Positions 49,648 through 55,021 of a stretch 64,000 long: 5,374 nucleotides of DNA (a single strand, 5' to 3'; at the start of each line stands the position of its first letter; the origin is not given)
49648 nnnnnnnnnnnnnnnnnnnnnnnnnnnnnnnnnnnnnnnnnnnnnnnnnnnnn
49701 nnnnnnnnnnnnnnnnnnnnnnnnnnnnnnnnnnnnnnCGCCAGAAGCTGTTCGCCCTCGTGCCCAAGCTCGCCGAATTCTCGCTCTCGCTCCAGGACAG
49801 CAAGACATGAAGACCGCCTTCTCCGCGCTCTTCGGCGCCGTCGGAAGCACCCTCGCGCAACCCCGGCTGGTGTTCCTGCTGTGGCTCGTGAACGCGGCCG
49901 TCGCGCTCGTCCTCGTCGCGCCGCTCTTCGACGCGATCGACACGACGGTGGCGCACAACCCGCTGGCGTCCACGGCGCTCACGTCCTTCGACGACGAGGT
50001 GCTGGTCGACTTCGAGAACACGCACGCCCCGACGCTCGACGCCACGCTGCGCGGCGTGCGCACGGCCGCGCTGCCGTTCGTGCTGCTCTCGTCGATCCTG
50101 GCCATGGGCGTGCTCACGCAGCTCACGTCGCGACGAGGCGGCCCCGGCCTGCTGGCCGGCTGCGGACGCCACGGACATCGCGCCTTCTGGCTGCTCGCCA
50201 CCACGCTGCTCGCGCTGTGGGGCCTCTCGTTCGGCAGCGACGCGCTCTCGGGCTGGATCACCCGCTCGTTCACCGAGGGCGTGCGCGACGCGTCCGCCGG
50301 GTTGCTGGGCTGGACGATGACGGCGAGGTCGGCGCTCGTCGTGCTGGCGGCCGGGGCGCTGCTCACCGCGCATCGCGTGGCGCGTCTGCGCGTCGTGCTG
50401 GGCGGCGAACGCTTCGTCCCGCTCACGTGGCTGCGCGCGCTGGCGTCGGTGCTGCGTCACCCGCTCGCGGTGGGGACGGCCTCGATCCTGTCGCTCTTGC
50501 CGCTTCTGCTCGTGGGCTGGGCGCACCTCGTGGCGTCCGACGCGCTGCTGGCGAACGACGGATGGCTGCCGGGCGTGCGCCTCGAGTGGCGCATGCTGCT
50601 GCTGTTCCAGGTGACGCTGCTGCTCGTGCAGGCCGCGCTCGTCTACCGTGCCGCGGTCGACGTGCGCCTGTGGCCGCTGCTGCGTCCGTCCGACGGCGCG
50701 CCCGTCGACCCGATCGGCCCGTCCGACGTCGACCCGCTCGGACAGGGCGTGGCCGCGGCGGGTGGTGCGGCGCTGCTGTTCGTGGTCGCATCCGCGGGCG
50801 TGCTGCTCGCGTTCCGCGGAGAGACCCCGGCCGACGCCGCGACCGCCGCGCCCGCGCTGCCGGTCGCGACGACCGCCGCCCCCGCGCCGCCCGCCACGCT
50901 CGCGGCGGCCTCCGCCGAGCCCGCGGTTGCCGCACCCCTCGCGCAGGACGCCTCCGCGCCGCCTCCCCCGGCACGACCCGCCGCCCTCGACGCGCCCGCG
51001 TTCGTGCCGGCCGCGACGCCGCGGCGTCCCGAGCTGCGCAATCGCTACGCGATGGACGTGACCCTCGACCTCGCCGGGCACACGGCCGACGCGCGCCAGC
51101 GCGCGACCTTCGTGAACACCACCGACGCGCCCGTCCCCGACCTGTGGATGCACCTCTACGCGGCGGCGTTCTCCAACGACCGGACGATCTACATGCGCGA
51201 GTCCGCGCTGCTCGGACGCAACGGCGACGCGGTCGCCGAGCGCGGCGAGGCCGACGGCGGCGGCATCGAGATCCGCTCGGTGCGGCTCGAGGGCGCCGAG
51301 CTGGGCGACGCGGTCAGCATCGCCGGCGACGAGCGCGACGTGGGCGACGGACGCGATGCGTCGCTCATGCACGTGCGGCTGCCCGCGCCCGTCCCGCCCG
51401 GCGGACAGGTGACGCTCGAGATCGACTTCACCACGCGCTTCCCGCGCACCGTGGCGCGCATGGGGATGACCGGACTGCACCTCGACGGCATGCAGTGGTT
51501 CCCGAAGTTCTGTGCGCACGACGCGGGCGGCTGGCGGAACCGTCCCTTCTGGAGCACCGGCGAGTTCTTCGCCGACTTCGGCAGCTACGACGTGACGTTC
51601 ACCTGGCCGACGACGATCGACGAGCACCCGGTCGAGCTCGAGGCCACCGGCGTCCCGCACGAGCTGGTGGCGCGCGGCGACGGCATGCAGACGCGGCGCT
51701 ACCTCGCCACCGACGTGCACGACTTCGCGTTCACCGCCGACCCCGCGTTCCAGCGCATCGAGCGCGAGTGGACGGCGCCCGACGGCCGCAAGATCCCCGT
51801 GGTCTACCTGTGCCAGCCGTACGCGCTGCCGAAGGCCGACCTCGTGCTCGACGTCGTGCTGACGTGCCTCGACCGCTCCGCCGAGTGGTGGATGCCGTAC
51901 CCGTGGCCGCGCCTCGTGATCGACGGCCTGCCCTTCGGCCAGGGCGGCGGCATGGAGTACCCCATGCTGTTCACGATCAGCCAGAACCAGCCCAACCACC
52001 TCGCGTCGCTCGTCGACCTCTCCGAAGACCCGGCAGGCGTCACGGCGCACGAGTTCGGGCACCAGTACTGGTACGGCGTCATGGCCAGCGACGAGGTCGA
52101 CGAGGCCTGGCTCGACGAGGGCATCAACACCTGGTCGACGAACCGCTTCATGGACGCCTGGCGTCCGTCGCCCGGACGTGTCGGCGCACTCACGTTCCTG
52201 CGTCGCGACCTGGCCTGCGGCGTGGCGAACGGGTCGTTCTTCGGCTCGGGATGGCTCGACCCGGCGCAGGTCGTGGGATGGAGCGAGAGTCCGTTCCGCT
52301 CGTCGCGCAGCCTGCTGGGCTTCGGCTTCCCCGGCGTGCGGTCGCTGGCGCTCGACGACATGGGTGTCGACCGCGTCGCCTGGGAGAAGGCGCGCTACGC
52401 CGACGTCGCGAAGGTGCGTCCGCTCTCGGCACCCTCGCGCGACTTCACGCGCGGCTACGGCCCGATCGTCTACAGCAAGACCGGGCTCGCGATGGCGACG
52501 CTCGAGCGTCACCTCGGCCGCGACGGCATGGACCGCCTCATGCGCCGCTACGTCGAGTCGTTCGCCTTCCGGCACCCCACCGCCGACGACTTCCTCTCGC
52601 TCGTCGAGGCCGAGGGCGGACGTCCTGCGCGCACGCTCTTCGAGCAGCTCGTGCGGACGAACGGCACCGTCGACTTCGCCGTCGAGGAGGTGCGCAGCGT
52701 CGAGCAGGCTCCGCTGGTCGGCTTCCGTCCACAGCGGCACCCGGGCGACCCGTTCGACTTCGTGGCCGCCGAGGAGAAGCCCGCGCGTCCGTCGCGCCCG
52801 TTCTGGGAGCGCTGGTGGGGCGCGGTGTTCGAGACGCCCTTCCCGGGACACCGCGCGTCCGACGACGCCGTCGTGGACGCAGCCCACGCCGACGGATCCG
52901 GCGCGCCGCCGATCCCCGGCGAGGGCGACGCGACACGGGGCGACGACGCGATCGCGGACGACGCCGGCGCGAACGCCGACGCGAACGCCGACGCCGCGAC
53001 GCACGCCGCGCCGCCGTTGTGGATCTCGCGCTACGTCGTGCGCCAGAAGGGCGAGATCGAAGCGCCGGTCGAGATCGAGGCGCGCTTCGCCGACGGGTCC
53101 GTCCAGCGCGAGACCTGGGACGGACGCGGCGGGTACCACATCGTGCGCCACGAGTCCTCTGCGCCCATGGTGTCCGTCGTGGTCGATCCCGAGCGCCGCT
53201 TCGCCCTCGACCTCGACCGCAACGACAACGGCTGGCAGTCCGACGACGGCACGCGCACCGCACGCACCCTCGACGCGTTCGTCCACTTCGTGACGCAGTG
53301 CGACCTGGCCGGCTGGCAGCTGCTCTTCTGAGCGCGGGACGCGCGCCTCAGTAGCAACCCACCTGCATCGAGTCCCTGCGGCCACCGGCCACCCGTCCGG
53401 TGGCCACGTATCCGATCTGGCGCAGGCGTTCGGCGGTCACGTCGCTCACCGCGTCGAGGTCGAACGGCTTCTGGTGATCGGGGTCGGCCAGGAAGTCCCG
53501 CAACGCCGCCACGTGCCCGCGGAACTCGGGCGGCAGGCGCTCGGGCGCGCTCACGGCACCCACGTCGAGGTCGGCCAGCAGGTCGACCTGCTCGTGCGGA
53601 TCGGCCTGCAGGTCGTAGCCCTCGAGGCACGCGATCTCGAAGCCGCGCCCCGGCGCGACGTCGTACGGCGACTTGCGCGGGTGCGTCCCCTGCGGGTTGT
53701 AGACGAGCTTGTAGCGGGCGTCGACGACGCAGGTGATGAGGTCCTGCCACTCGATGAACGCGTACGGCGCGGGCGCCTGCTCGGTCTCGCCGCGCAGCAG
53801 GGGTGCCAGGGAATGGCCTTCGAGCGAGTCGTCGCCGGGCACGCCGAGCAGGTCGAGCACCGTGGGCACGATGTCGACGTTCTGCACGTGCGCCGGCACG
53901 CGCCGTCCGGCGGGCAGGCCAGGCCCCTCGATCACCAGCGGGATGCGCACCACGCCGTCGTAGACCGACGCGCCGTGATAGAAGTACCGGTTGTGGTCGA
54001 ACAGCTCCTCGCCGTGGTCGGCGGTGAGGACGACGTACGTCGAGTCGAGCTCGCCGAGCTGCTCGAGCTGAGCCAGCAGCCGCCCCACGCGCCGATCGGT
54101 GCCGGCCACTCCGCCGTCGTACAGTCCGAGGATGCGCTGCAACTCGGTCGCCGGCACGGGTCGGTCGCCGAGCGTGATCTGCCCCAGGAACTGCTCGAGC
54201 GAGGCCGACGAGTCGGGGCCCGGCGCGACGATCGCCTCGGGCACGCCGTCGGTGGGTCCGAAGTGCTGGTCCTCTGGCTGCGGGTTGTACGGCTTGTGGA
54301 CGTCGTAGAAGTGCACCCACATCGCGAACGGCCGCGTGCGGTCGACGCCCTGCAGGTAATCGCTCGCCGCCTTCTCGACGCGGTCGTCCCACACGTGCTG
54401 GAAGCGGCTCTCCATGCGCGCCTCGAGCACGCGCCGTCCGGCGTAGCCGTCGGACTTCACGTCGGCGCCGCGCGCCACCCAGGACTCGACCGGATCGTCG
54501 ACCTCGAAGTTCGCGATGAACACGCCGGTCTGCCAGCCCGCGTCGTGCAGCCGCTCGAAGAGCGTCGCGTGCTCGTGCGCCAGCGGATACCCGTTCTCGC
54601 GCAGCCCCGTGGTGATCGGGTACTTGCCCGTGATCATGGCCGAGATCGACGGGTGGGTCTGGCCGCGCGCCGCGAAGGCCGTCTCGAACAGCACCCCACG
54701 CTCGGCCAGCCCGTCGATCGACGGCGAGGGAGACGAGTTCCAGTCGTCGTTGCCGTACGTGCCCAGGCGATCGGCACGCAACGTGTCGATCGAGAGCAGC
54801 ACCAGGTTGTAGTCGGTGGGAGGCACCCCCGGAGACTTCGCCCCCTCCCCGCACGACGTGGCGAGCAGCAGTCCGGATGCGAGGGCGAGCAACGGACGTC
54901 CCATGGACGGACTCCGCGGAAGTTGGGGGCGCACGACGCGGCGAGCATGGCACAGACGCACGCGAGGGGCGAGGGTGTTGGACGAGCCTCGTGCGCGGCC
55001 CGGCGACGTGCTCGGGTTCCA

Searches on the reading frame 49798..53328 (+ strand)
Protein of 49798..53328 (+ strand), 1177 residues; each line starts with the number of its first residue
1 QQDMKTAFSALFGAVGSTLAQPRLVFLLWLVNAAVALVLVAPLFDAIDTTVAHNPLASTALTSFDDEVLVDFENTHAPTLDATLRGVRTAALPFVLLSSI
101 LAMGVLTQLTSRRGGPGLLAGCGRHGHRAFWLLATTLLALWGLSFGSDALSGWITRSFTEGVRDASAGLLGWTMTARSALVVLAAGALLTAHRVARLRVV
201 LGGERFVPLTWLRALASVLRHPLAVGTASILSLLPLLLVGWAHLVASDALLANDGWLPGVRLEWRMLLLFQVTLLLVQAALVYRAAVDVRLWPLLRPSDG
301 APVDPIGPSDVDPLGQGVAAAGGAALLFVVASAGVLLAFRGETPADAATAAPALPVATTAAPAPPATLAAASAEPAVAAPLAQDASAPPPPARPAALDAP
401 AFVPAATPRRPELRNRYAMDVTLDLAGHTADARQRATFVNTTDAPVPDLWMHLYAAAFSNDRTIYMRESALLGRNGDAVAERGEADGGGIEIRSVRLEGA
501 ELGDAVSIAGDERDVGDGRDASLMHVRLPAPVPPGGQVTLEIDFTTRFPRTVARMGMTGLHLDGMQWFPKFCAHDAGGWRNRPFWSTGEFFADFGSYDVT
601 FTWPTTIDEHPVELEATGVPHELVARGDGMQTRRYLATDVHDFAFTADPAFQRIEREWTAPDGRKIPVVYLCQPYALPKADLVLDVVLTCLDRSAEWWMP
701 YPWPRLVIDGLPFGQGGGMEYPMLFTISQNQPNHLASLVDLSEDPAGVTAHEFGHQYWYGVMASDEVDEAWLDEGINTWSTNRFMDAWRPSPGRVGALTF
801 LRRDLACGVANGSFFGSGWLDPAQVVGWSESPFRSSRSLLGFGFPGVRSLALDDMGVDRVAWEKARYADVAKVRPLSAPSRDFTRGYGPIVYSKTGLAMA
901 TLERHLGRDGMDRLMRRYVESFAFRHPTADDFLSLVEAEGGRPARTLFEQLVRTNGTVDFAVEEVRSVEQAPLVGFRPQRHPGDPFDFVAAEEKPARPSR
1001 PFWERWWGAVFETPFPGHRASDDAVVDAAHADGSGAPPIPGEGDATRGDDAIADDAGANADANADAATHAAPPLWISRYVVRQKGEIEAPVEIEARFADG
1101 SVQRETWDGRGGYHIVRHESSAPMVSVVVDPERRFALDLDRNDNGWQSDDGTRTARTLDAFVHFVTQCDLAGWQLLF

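Call 66: search_protein_families(library=pfam, proteins=[window:49798-53328:+], max_evalue=0.001)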
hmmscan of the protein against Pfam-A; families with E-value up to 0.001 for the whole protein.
window:49798-53328:+ (1177 aa): 1 family
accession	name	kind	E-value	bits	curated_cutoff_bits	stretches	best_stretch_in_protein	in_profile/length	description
PF01433.26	Peptidase_M1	-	9.5e-13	48.7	27.7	1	695-790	14-112/218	Peptidase family M1 domain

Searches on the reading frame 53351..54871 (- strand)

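Call 67: search_protein_families(library=pfam, proteins=[window:53351-54871:-], max_evalue=0.001)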
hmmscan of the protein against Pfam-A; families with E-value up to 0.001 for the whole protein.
window:53351-54871:- (507 aa): 3 families
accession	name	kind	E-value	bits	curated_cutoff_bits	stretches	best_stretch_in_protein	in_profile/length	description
PF00884.28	Sulfatase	-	6.8e-43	147.5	25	1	22-344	2-301/301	Sulfatase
PF16347.10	SGSH_C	-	8.8e-11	42.6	29.3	1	298-389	6-106/154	N-sulphoglucosamine sulphohydrolase, C-terminal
PF01663.27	Phosphodiest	-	2.6e-09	37.6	23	1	23-290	1-223/342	Type I phosphodiesterase / nucleotide pyrophosphatase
